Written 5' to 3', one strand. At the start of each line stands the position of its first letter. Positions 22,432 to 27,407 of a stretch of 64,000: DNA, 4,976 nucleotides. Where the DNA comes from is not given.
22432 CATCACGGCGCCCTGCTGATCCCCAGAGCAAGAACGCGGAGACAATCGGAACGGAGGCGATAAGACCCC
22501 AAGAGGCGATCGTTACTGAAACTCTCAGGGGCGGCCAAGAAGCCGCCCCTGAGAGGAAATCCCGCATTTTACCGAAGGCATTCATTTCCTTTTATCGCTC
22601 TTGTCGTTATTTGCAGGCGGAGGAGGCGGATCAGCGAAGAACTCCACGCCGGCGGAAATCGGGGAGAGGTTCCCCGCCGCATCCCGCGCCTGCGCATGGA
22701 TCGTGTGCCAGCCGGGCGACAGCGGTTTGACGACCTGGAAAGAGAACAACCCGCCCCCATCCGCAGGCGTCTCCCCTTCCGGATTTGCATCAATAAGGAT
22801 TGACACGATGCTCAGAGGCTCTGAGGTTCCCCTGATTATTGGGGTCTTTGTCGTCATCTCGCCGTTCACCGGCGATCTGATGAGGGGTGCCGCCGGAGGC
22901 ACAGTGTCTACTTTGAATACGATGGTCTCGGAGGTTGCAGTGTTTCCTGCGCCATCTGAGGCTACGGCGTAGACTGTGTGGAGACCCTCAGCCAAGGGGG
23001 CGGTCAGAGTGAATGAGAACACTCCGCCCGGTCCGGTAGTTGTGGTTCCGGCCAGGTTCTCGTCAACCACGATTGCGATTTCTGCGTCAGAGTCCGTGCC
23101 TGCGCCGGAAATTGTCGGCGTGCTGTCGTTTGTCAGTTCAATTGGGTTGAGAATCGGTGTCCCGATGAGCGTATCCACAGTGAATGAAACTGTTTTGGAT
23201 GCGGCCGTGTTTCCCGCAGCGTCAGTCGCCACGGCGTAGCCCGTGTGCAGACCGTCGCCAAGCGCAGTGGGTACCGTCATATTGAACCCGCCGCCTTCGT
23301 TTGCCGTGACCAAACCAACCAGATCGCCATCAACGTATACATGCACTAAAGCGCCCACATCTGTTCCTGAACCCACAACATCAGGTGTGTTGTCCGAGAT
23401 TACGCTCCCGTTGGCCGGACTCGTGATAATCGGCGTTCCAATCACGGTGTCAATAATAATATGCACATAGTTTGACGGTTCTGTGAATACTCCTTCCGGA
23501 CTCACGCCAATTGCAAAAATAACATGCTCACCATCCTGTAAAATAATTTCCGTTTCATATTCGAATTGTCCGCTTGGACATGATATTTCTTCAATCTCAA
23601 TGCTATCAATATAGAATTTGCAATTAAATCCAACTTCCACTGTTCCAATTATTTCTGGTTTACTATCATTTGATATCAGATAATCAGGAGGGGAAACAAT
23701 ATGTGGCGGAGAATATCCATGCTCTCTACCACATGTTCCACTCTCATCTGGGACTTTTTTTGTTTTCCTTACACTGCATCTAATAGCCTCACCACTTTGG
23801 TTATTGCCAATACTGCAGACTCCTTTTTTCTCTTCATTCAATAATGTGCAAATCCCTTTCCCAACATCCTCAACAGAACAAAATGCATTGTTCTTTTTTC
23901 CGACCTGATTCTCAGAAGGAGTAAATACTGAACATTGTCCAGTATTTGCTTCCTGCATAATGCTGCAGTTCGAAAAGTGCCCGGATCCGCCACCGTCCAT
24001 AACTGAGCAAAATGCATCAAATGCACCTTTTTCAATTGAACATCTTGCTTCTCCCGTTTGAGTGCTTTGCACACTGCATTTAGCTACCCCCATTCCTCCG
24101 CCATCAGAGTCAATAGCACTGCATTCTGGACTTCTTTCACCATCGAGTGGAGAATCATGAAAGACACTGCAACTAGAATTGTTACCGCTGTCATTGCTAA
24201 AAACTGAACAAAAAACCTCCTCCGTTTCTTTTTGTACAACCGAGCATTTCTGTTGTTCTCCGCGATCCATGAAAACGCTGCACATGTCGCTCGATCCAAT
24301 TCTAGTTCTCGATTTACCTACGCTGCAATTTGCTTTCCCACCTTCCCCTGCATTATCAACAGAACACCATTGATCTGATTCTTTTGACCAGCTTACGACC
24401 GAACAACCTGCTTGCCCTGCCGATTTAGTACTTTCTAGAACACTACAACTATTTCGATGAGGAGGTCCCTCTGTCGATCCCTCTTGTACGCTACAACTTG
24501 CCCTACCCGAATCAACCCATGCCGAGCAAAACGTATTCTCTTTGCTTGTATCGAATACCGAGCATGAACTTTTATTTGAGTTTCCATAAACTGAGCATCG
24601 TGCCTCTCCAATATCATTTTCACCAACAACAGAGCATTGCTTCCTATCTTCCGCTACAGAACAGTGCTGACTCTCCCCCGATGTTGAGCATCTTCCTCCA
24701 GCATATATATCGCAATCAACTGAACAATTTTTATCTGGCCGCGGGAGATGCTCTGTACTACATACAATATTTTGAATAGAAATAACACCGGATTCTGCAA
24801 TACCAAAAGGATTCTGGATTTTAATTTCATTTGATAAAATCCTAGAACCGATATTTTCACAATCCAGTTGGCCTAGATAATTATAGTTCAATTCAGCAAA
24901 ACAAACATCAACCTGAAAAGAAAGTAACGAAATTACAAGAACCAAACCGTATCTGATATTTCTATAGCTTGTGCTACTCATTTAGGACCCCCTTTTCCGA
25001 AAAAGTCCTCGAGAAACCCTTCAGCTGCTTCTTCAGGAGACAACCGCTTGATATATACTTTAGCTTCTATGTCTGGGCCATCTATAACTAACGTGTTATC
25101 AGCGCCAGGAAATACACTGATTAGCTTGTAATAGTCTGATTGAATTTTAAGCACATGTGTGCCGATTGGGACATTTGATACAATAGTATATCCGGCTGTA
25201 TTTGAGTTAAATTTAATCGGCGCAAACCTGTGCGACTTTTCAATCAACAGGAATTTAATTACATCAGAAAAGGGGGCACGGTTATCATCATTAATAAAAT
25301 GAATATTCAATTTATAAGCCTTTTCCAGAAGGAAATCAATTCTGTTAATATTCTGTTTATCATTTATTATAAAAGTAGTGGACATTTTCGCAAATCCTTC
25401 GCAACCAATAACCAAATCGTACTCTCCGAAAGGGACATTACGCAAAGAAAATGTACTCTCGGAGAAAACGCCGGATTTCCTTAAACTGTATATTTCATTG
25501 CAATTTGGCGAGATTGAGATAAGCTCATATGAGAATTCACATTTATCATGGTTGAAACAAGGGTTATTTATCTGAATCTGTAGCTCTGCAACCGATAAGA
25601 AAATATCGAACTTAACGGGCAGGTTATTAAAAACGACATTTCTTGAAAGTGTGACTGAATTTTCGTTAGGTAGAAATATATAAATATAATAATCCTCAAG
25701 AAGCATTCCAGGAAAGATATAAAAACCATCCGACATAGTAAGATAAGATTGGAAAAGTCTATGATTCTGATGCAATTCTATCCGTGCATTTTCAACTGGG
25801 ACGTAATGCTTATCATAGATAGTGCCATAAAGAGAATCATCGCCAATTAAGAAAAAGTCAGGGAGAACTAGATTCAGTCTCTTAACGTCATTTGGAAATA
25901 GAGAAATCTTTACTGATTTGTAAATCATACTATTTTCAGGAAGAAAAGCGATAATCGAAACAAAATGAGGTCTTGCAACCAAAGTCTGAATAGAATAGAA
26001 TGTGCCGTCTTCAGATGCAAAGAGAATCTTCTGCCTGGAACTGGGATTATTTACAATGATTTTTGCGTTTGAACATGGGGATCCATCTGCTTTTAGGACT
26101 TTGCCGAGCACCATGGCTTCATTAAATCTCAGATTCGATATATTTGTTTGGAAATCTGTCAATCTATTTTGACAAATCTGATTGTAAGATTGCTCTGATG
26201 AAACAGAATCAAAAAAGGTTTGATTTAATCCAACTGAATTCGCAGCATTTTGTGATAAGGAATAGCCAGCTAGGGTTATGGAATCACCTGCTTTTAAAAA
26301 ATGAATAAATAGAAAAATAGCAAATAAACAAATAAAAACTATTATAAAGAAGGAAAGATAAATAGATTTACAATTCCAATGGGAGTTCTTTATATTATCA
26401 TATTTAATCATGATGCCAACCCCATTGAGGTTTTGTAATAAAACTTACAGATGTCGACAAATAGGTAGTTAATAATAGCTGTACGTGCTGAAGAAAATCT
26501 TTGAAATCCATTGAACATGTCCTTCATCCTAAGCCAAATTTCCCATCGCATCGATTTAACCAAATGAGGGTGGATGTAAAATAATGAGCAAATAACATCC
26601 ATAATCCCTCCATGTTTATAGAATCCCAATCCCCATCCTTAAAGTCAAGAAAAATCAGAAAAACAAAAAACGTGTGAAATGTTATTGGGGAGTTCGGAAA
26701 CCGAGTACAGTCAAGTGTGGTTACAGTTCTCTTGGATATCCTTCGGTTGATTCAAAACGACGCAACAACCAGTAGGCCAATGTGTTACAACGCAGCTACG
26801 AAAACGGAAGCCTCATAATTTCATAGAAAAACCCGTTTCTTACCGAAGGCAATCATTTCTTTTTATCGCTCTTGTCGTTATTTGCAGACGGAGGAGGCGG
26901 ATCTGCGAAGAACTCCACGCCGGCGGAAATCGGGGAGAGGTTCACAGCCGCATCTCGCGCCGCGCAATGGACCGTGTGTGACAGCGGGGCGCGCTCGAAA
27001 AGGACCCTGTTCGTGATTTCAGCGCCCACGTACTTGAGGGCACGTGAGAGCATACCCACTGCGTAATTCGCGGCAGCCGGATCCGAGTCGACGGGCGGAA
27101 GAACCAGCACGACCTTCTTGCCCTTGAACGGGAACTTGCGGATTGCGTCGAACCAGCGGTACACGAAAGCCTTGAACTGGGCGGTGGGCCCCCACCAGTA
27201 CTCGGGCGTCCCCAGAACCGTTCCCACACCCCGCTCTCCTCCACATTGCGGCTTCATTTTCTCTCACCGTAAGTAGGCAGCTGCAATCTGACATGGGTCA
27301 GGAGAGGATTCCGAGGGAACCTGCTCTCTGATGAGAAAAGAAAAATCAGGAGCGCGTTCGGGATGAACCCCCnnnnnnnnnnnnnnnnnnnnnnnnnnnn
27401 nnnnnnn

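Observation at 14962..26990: Two-tier low-GC island carrying a tightly coupled envelope operon of unrecognised function, wedged between dnaJ and a rimK-like gene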

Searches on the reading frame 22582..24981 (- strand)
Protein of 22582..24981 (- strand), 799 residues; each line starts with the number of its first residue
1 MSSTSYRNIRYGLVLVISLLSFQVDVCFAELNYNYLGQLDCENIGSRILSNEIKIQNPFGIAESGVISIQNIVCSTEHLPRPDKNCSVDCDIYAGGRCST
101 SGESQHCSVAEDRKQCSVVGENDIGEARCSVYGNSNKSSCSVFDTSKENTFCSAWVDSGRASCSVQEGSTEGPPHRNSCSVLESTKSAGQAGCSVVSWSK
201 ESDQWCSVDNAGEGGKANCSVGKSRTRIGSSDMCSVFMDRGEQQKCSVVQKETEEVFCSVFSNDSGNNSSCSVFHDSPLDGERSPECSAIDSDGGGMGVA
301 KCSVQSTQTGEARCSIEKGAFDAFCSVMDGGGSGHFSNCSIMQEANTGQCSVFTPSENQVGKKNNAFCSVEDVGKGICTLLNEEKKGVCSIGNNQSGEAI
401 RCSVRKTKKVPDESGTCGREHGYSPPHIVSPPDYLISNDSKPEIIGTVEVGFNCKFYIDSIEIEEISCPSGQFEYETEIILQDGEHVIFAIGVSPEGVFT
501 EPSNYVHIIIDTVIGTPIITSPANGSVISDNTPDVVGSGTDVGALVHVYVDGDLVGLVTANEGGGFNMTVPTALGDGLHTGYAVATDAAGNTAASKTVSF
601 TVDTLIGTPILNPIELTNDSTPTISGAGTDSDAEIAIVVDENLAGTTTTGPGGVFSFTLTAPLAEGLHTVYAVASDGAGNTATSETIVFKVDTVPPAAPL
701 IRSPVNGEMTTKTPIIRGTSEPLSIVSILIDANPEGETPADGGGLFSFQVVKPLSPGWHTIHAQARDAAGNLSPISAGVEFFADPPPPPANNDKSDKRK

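Call 6: search_protein_families(library=pfam, proteins=[window:22582-24981:-], max_evalue=0.1)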
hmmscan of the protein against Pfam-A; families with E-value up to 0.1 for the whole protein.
window:22582-24981:- (799 aa): 7 families
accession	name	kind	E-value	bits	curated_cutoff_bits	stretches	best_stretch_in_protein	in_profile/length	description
PF19077.6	Big_13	-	1.7e-37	128.4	27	3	616-693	23-102/102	Bacterial Ig-like domain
PF17936.7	Big_6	-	6.2e-16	58.9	27.6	3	526-601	8-80/83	Bacterial Ig domain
PF09136.16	Glucodextran_B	-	4.7e-10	39.7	27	2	615-688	10-79/83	Glucodextranase, domain B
PF17957.7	Big_7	-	1.6e-06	29.1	24.1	1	519-580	5-67/70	Bacterial Ig domain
PF02494.22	HYR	-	0.0065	17.2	21.7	0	663-685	54-76/81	HYR domain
PF13754.12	Big_3_4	-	0.0091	16.3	27.3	0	560-605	18-62/106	Domain of unknown function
PF21226.3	MalQ_N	-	0.075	13.9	24.1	0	746-769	59-82/91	MalQ N-terminal beta sandwich domain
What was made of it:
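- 22582..24981 (-): B799: secreted mosaic protein. N-terminal 'CS[VIA]' repeats with one Cys about every 12 aa, then three Big_13 Ig-like domains. Candidate client of the pair. Big_13 1.7e-37 (call 6).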

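Call 18: search_protein_families(library=ncbifam, proteins=[window:22582-24981:-], max_evalue=0.1)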
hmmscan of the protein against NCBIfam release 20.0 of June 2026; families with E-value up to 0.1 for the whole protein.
window:22582-24981:- (799 aa): 6 families
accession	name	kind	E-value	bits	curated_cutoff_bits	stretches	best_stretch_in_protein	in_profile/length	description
NF033510.3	Ca_tandemer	repeat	6.1e-26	90.6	50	3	598-682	11-96/96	Ca2+-stabilized repeat-containing adhesin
NF040520.1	Ig_like_BLP2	equivalog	3.6e-17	61.8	750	1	550-781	369-607/730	Ig-like repeat protein Blp2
NF047446.1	barrel_OmpL47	domain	4.6e-13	49.4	40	2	575-602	41-68/68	OmpL47-type beta-barrel domain-containing protein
NF058592.1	GxPGS_dom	subfamily_domain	3e-08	33.6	45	2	623-665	15-57/65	PGS family Ig-like domain-containing protein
NF047441.1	Lepto_OmpL47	equivalog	2.5e-07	30.6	250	1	664-698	295-329/336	multi-beta-barrel domain surface protein OmpL47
NF058578.1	CPR_pilus_PamR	equivalog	8.6e-06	24.8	300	1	674-780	30-135/297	pilus system RbmA-like protein PamR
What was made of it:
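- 22582..24981 (-): Ca_tandemer 90.6 bits (call 18).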

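Call 50: find_homologous_proteins(query=window:22582-24981:-)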
Query window:22582-24981:- (799 aa): 2 proteins with E <= 0.001 among 3636 candidates.
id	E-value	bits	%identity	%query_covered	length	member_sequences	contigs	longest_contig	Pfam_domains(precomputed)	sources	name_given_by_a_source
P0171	0.0e+0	1812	100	100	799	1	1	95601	PF17957.8,PF09136.17,PF19077.7,PF17936.8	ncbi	-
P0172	1.6e-87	313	41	63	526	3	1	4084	PF17957.8,PF19077.7,PF17936.8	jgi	-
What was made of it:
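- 22582..24981 (-): The only relative is P0172 at 41% identity (call 50).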

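Call 53: find_encoding_contigs(protein=P0172, flank=10000, max_places=4)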
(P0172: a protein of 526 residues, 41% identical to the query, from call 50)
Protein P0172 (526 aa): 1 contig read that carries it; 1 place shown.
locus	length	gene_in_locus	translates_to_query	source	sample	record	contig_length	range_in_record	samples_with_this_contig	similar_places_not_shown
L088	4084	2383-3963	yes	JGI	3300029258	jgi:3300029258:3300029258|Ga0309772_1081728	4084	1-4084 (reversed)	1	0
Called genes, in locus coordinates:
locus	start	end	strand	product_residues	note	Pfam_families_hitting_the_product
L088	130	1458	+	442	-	PF13620:CarboxypepD_reg (faint)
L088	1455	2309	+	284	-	-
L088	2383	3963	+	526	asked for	PF17957:Big_7 (faint), PF17936:Big_6 (weak), PF19077:Big_13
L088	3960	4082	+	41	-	?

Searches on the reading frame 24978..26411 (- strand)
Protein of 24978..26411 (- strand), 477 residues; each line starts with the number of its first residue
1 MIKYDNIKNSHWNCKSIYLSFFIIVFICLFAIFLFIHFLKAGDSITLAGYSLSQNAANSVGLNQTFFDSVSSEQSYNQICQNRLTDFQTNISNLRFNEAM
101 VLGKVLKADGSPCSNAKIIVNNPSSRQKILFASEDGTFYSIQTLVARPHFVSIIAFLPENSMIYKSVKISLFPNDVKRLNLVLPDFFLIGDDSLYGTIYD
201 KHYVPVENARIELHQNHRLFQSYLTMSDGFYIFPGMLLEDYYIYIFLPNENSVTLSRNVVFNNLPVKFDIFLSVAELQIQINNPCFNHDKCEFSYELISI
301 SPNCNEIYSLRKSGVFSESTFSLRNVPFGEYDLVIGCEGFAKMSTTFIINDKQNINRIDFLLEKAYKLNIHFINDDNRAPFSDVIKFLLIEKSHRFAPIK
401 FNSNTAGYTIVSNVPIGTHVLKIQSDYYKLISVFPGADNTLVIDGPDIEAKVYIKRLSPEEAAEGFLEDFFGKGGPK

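Call 6: search_protein_families(library=pfam, proteins=[window:24978-26411:-], max_evalue=0.1)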
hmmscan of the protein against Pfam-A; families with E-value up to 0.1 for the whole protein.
window:24978-26411:- (477 aa): 4 families
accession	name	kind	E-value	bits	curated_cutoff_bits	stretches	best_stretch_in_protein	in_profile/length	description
PF13620.12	CarboxypepD_reg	-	3.4e-11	43.8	32.3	1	194-249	2-58/82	Carboxypeptidase regulatory-like domain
PF13715.12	CarbopepD_reg_2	-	0.00031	21.2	32.2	1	320-364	35-78/88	CarboxypepD_reg-like domain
PF09430.16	EMC7_beta-sandw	-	0.0045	17.6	26.6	0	314-340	24-50/122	ER membrane protein complex subunit 7, beta-sandwich domain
PF08308.17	PEGA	-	0.006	16.9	20.8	0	323-357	29-63/71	PEGA domain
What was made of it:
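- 24978..26411 (-): C477: low-GC, membrane-anchored CarboxypepD_reg repeat protein. Pfam CarboxypepD_reg 3.4e-11 (call 6).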

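Call 18: search_protein_families(library=ncbifam, proteins=[window:24978-26411:-], max_evalue=0.1)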
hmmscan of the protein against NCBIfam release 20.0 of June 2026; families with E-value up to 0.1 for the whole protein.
window:24978-26411:- (477 aa): 1 family
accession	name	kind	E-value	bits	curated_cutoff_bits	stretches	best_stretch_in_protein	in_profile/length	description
NF004669.0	PRK06008.1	equivalog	0.00038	19.9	230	1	49-113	42-105/348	flagellar hook-associated family protein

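Call 51: find_homologous_proteins(query=window:24978-26411:-)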
Query window:24978-26411:- (477 aa): 1 proteins with E <= 0.001 among 6080 candidates.
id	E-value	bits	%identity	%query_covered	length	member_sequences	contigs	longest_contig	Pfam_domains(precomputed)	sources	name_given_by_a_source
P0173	0.0e+0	1072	100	100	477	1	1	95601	PF13620.13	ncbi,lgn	-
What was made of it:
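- C477 and B799 have no close homologues elsewhere (calls 50, 51).
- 24978..26411 (-): No homologue other than itself among 5.8 billion proteins (call 51).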

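Call 52: find_encoding_contigs(protein=P0173, flank=10000, max_places=6)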
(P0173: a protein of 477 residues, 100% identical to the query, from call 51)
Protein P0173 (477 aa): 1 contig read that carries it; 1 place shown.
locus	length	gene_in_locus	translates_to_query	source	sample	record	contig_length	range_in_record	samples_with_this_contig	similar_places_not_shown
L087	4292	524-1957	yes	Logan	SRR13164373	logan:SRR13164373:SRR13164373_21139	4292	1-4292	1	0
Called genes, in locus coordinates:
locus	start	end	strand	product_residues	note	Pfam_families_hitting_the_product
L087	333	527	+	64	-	-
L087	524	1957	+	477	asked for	PF13620:CarboxypepD_reg (faint)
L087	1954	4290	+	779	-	?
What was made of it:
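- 26408..26602 (-): Possible 64-aa ORF with an ATGA overlap to C477. Uncertain gene. Called as a gene on Logan contig L087 (call 52).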

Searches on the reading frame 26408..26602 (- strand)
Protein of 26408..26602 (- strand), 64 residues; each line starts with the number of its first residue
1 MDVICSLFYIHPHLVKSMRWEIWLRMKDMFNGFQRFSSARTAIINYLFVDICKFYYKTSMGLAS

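Call 98: search_protein_families(library=pfam, proteins=[window:26408-26602:-], max_evalue=0.001)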
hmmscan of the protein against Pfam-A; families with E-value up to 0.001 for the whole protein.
window:26408-26602:- (64 aa): 0 families
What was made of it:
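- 26408..26602 (-): No Pfam hit (call 98).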

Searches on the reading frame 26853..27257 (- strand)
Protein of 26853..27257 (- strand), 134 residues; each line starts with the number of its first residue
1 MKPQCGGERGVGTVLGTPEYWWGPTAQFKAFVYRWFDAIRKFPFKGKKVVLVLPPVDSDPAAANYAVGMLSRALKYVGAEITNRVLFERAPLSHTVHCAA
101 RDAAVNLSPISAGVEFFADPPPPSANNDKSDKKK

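Call 6: search_protein_families(library=pfam, proteins=[window:26853-27257:-], max_evalue=0.1)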
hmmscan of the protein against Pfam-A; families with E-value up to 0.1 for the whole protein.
window:26853-27257:- (134 aa): 2 families
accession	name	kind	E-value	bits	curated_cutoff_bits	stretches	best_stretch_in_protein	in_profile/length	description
PF03358.20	FMN_red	-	0.00041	20.4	24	1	12-52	73-112/152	NADPH-dependent FMN reductase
PF02525.22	Flavodoxin_2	-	0.017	15.3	27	1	14-53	82-132/198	Flavodoxin-like fold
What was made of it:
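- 26853..27257 (-): Relic ORF: an internal fragment of an FMN_red/flavodoxin-like gene fused to the duplicated B799 tail. Scar at the dnaJ-side island boundary. FMN_red profile positions 73-112 only, E 4e-4 (call 6).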
